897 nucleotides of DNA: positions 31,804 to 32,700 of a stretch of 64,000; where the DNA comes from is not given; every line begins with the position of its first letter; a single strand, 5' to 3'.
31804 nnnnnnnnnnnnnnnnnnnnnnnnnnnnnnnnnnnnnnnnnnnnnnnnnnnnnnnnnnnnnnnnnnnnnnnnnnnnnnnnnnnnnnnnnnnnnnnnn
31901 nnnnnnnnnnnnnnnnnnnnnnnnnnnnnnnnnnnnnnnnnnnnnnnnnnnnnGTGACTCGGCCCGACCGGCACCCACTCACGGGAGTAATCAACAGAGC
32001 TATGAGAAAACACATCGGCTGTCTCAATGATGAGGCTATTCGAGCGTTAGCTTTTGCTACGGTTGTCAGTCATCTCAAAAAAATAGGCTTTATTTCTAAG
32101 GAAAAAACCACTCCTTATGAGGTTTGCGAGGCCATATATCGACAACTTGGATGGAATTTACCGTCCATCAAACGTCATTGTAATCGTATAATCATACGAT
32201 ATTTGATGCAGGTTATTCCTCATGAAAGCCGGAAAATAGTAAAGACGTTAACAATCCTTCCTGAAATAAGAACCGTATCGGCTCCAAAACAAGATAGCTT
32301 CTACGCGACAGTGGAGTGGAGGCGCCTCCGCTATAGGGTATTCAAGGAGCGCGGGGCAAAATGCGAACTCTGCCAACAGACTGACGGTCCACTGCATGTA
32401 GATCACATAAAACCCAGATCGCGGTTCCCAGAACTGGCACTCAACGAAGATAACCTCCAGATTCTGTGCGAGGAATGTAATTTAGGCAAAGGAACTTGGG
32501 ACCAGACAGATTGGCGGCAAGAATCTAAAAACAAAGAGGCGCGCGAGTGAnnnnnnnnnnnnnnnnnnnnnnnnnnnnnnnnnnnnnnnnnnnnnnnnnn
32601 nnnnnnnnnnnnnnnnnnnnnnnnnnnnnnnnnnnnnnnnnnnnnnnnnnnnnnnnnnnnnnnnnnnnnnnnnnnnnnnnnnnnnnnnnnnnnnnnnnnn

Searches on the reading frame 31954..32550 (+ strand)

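Call 39: search_protein_families(library=pfam, proteins=[window:31954-32550:+], max_evalue=0.01)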
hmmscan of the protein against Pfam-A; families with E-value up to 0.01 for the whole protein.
window:31954-32550:+ (198 aa): 3 families
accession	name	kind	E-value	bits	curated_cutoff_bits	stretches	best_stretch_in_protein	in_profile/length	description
PF01844.29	HNH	-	2.4e-10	40.8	21.4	1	137-180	1-45/47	HNH endonuclease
PF02945.21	Endonuclease_7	-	0.00062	20.1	23.6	1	126-187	15-72/82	Recombination endonuclease VII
PF14279.12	HNH_5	-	0.0011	19.3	27.5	1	137-181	1-45/56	HNH endonuclease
